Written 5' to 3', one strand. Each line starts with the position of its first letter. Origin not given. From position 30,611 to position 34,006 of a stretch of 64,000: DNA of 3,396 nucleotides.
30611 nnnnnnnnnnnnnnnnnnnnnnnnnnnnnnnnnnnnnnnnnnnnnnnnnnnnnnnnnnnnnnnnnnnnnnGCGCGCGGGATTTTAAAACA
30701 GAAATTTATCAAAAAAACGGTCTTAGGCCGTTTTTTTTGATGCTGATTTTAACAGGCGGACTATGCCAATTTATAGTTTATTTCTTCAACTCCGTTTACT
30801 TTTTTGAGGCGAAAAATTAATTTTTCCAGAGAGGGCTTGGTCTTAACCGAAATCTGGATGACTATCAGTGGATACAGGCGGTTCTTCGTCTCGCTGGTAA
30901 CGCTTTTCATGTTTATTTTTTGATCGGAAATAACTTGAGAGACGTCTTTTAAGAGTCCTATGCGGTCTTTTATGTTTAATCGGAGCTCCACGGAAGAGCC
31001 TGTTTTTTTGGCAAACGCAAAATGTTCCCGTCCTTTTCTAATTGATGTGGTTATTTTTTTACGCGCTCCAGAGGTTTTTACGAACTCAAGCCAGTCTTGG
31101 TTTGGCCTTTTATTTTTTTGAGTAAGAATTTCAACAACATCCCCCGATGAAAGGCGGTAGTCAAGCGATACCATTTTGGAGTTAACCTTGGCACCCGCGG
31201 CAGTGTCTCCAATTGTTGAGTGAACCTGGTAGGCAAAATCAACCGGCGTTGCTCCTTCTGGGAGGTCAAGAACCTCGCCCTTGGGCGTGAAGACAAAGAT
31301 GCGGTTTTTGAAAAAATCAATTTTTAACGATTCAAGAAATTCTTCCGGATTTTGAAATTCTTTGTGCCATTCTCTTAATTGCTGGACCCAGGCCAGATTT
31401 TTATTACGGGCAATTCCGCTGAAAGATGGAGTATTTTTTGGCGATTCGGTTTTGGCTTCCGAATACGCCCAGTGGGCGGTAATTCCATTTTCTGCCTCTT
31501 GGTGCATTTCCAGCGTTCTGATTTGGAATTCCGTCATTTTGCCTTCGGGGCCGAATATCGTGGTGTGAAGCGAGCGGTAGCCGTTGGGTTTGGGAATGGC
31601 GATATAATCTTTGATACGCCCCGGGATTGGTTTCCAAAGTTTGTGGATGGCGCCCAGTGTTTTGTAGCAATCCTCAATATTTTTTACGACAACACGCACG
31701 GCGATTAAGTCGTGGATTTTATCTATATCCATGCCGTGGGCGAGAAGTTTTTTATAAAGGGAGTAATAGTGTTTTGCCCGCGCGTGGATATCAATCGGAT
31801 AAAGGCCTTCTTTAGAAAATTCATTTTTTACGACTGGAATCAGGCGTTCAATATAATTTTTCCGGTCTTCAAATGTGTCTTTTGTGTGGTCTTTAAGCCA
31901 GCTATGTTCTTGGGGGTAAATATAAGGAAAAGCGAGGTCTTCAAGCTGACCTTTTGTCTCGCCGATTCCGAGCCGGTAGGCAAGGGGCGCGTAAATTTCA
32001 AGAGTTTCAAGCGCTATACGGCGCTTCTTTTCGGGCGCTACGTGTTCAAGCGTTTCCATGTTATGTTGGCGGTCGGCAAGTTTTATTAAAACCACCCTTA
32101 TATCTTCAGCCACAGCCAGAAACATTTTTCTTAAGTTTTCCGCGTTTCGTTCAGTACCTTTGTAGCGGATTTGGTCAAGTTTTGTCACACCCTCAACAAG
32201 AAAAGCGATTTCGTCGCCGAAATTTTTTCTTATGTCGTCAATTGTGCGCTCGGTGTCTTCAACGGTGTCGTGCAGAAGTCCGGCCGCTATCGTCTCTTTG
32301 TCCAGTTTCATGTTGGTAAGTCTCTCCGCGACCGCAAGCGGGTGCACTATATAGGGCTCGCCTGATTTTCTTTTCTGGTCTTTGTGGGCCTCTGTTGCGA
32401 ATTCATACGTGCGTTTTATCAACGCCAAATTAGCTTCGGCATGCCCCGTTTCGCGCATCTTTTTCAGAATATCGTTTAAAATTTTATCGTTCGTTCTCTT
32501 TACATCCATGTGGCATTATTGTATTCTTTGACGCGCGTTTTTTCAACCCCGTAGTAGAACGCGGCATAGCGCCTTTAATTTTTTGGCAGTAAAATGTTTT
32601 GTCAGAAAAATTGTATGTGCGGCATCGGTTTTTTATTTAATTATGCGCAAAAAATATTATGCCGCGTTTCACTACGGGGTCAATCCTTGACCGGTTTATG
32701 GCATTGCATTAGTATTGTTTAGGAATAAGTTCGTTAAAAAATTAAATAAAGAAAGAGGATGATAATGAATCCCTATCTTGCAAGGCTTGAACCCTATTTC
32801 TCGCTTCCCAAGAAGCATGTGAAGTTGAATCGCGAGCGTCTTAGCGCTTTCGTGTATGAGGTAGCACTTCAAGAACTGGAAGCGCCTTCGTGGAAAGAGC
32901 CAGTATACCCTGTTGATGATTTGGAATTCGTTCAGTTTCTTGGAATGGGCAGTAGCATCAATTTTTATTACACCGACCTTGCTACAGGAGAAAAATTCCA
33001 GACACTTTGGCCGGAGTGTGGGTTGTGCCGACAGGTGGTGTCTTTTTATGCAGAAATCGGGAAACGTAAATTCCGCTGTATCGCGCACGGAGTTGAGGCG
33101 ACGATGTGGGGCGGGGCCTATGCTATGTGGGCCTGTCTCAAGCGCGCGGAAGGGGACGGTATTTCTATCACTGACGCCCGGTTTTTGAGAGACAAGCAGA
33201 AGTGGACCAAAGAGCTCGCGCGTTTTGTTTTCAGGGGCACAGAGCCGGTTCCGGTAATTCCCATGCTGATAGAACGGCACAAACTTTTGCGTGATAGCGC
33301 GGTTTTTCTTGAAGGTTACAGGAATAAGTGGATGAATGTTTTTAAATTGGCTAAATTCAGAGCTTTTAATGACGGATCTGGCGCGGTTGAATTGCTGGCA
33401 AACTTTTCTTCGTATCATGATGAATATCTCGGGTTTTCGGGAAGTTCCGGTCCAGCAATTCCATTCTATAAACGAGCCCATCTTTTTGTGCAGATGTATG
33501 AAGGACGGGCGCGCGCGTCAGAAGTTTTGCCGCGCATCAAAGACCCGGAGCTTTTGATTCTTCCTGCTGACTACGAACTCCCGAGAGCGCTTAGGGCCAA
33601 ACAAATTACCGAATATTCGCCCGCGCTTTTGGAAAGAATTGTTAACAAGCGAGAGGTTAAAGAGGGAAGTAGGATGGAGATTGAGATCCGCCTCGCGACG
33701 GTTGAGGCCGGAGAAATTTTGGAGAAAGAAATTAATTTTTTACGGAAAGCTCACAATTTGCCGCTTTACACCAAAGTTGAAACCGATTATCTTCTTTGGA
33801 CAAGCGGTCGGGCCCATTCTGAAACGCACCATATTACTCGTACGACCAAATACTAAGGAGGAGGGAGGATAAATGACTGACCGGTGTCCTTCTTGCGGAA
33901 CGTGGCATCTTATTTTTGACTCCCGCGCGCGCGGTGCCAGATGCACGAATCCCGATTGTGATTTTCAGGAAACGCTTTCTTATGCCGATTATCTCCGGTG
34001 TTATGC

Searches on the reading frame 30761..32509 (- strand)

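Call 17: search_protein_families(library=pfam, proteins=[window:30761-32509:-], max_evalue=0.00001)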
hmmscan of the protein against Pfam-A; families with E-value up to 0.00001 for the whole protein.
window:30761-32509:- (582 aa): 5 families
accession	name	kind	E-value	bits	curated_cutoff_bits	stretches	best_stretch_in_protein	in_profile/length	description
PF13328.12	HD_4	-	4.1e-50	170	27.2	1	35-182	2-155/156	HD domain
PF04607.23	RelA_SpoT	-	2.4e-40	137.8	27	1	244-353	2-112/113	Region found in RelA / SpoT proteins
PF02824.27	TGS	-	1.5e-23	83.1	22.2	1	404-463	1-60/60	TGS domain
PF13291.12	ACT_4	-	1.4e-12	48.5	27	1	507-577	7-78/80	ACT domain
PF01966.28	HD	-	1.9e-07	31.8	22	1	54-151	2-116/116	HD domain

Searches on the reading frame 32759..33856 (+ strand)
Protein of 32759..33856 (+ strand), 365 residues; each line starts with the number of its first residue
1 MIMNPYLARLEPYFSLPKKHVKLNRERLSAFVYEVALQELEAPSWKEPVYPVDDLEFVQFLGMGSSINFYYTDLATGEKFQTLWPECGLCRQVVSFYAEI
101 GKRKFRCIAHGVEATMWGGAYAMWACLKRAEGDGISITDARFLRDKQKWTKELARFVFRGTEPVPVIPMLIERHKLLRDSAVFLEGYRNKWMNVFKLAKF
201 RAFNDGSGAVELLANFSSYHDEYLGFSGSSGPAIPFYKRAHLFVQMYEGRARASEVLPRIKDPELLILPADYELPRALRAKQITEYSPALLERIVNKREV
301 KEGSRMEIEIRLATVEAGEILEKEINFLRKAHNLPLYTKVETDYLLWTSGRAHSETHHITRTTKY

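Call 17: search_protein_families(library=pfam, proteins=[window:32759-33856:+], max_evalue=0.00001)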
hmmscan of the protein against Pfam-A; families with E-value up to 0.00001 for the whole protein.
window:32759-33856:+ (365 aa): 1 family
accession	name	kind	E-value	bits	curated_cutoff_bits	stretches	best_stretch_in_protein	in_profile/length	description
PF10343.14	Q_salvage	-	8.3e-31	108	25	1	114-361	40-281/285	Queuosine salvage protein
